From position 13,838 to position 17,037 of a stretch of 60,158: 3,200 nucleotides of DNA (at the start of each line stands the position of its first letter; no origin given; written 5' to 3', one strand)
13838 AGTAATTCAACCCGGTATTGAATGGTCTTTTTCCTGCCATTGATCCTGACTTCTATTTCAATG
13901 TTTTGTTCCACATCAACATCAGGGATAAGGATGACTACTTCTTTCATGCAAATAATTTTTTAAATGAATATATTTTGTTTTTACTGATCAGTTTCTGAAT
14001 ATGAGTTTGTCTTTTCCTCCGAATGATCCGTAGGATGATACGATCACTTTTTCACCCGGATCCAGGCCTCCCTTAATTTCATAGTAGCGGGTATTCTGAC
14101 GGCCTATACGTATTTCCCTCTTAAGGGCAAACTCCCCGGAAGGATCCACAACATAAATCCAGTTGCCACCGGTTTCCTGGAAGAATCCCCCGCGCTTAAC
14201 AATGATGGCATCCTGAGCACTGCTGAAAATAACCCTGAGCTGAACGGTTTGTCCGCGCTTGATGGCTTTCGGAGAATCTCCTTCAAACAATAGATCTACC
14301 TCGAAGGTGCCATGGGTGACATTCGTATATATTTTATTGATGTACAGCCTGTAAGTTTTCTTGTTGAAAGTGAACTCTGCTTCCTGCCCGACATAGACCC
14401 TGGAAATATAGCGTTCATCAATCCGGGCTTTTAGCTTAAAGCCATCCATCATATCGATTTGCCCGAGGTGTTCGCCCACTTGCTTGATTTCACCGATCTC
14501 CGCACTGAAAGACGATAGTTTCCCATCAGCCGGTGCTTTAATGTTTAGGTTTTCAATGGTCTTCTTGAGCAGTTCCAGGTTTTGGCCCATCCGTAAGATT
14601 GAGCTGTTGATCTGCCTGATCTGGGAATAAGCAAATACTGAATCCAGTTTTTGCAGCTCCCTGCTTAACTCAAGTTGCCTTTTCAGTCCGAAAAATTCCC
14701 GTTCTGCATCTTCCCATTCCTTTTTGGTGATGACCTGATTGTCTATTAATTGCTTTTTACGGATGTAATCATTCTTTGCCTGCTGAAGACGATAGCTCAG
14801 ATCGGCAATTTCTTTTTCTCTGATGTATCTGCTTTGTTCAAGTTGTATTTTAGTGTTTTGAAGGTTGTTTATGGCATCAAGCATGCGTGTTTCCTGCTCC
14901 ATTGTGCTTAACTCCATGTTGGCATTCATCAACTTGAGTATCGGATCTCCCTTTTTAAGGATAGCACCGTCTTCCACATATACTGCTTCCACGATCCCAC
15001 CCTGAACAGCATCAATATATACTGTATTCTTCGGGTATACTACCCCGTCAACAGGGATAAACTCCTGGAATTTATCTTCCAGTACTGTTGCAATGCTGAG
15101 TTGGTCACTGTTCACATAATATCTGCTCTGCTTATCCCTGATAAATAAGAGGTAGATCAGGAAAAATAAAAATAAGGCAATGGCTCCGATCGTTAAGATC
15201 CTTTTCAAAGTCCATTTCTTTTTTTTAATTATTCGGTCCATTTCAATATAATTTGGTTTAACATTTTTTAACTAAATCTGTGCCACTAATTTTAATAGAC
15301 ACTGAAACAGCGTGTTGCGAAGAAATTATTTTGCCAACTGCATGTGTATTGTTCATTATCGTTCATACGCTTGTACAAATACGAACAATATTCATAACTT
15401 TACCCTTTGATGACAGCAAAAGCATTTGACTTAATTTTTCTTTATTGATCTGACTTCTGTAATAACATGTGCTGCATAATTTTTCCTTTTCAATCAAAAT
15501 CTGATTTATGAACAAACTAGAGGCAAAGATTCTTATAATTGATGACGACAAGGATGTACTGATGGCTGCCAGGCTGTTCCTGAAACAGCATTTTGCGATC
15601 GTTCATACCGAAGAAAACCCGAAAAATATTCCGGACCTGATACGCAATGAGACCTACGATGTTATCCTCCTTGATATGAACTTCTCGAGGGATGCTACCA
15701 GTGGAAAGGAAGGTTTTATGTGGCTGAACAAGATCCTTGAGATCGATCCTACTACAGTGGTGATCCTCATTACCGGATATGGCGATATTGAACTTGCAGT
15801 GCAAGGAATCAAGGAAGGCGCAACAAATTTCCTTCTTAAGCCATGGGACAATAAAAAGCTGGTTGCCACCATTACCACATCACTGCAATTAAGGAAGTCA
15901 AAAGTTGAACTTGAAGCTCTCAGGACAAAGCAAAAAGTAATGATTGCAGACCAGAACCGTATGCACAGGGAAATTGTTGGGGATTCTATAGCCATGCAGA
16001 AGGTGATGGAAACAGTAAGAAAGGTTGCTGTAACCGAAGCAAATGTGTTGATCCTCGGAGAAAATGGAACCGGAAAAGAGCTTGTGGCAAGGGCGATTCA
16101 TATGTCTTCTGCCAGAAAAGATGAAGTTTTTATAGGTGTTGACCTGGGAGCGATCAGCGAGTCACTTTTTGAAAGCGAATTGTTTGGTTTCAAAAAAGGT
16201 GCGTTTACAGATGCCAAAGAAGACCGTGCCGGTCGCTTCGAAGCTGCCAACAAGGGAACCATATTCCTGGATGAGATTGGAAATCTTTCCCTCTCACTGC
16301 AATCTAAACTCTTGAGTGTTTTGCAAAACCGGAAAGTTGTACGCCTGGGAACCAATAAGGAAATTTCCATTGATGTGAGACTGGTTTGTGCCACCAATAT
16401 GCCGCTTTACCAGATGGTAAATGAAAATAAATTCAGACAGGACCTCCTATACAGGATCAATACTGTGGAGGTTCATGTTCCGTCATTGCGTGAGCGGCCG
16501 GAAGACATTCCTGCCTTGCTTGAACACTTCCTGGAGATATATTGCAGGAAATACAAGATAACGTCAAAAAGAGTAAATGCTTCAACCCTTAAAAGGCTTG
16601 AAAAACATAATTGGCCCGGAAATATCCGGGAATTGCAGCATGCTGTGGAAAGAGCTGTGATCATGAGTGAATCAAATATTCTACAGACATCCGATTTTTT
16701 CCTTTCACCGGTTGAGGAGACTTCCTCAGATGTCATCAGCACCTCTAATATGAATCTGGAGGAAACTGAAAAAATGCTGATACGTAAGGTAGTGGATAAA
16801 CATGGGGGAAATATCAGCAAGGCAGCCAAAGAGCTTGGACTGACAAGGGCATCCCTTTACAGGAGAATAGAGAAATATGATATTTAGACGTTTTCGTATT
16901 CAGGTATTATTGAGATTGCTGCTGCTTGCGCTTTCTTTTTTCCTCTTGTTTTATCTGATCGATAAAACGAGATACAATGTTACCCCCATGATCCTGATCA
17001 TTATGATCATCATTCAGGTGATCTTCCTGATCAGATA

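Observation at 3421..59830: Window-wide family of intergenic 7-nt and 8-nt periodic 'word' arrays in about 10 of 45 intergenic gaps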

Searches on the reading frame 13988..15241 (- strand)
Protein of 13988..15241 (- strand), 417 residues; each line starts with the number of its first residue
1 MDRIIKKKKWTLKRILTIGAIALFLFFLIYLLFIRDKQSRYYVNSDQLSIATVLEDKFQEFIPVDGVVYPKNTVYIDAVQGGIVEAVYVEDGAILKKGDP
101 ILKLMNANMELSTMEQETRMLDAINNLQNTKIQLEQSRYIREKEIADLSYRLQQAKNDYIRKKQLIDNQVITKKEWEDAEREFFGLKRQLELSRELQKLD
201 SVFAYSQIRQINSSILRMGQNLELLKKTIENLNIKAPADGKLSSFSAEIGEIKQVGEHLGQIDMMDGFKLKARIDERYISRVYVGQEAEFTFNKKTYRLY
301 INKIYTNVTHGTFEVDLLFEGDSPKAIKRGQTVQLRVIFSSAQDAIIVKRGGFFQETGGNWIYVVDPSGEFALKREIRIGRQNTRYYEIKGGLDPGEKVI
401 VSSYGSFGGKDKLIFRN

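Call 6: search_protein_families(library=ncbifam, proteins=[window:13988-15241:-])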
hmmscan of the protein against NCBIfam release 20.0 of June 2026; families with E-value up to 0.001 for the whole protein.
window:13988-15241:- (417 aa): 16 families
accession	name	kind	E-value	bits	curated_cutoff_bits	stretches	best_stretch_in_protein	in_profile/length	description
NF038010.1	ABC_adapt_DarC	equivalog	4.4e-59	200.3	450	1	10-403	9-404/417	darobactin export ABC transporter periplasmic adaptor subunit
TIGR01730.1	RND_mfp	subfamily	8.2e-40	136.7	94.9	2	221-402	124-308/322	efflux RND transporter periplasmic adaptor subunit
TIGR00999.1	8a0102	subfamily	2.1e-20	72.9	319.3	1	142-402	26-265/271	CzcB/NccB family metal efflux transporter periplasmic adaptor subunit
TIGR00998.1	8a0101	subfamily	1.2e-14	54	390.8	1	74-292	44-265/334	EmrA/EmrK family multidrug efflux transporter periplasmic adaptor subunit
TIGR01843.1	type_I_hlyD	subfamily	1.3e-10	40.8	208.65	2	64-192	33-168/422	HlyD family type I secretion periplasmic adaptor subunit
NF002939.0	PRK03598.1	equivalog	1.1e-08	34.6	393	1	76-303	47-276/332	secretion protein HlyD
NF011715.0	PRK15136.1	equivalog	1.7e-08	33.5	563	1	71-291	59-275/390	multidrug efflux MFS transporter periplasmic adaptor subunit EmrA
NF045904.1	RND-peri-MexE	equivalog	4e-07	29.2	714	1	38-141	28-129/390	multidrug efflux RND transporter periplasmic adaptor subunit MexE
NF007785.0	PRK10476.1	equivalog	1.3e-06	27.5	376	1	72-286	47-263/347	multidrug transporter subunit MdtN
NF008606.0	PRK11578.1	equivalog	4.2e-06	26.1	342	1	155-404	125-365/371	macrolide transporter subunit MacA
NF007303.0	PRK09783.1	subfamily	2.6e-05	22.8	390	1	222-403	205-388/414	copper/silver efflux system membrane fusion protein CusB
NF000272.2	OqxA_adapt_sub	exception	3.4e-05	23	835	0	324-403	288-366/391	multidrug efflux RND transporter periplasmic adaptor subunit OqxA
NF008589.1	PRK11556.1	equivalog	6.2e-05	22.1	391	0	309-401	283-373/392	MdtA/MuxA family multidrug efflux RND transporter periplasmic adaptor subunit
TIGR02971.1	heterocyst_DevB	subfamily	0.00026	20.5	129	1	84-291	27-263/327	ABC exporter membrane fusion protein, DevB family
NF033138.2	RND-peri-MexC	equivalog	0.00044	19.5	625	0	330-406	286-362/375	MexC family multidrug efflux RND transporter periplasmic adaptor subunit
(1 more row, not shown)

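Call 76: find_encoding_contigs(protein=window:13988-15241:-, flank=10000, max_places=10)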
Protein window:13988-15241:- (417 aa): 3 contigs read that carry it; 1 place shown.
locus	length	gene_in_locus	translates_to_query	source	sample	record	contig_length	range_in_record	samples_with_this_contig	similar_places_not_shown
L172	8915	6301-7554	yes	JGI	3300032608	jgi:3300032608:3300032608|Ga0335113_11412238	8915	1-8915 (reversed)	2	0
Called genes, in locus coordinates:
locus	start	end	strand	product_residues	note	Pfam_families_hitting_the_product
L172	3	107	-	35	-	?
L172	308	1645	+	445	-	PF13638:PIN_4, PF02562:PhoH, PF13604:AAA_30 (faint)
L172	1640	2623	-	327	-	PF04389:Peptidase_M28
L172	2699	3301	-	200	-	PF00881:Nitroreductase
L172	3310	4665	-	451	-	PF02518:HATPase_c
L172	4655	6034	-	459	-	PF00072:Response_reg, PF00158:Sigma54_activat, PF14532:Sigma54_activ_2, PF07728:AAA_5 (weak), PF25601:AAA_lid_14, PF18024:HTH_50 (faint), PF02954:HTH_8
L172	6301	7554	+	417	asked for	PF25989:YknX_C (faint), PF25967:RND-MFP_C (faint)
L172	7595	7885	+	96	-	-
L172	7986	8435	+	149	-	PF12893:Lumazine_bd_2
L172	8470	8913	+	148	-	?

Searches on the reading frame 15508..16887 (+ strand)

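Call 6: search_protein_families(library=ncbifam, proteins=[window:15508-16887:+])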
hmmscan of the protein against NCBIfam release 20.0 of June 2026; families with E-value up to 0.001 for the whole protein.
window:15508-16887:+ (459 aa): 87 families (the best 25 are shown)
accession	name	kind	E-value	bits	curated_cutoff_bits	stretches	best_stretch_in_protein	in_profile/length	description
TIGR02915.1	PEP_resp_reg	equivalog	3.2e-122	408.6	502.6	1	8-459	1-444/445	PEP-CTERM-box response regulator transcription factor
NF008469.0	PRK11361.1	equivalog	8.9e-109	364.2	714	1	6-459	5-456/461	acetoacetate metabolism transcriptional regulator AtoC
NF041552.1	TF_PrdR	equivalog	1.4e-101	340.6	795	1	123-458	239-577/577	sigma-54 dependent transcriptional regulator PrdR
TIGR01818.1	ntrC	equivalog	9.5e-101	337.8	558.6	1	8-397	1-377/463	nitrogen regulation protein NR(I)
NF007689.0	PRK10365.1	equivalog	5.2e-98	328.7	760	1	4-454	4-439/441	sigma-54-dependent response regulator transcription factor ZraR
TIGR01817.1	nifA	equivalog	1.7e-94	317.5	528.85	1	129-419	171-460/534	nif-specific transcriptional activator NifA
NF003451.0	PRK05022.1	equivalog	1e-92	311.5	476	1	120-456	157-507/512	nitric oxide reductase transcriptional regulator NorR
NF049963.1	RespRegFlgRCampy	domain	3.9e-91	306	750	1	48-459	43-429/429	fla regulon two-component system response regulator FlgR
NF051870.1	NAssimRespRegNtrX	equivalog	1.7e-90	304.1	600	1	6-455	2-448/452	nitrogen assimilation response regulator NtrX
NF011695.0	PRK15115.1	equivalog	1.5e-89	300.8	763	1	2-458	3-437/445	two-component system response regulator GlrR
NF041946.1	LuxO_transreg_Vib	equivalog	6e-88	295.7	800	2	42-408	33-386/463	quorum-sensing sigma-54 dependent transcriptional regulator LuxO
NF038308.1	RNA_repair_RtcR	equivalog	9.1e-87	292.1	650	1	125-396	154-431/530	RNA repair transcriptional activator RtcR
TIGR02329.1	propionate_PrpR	equivalog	9.4e-87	291.8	499.2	1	136-455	195-525/526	propionate catabolism operon regulatory protein PrpR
NF011958.0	PRK15429.1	equivalog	1.5e-83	281.6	830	1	147-459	372-686/692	formate hydrogenlyase transcriptional activator FlhA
NF050807.1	TransRegFlbDCaul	equivalog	8.6e-81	272.1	750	1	14-429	10-394/454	sigma-54-dependent transcriptional regulator FlbD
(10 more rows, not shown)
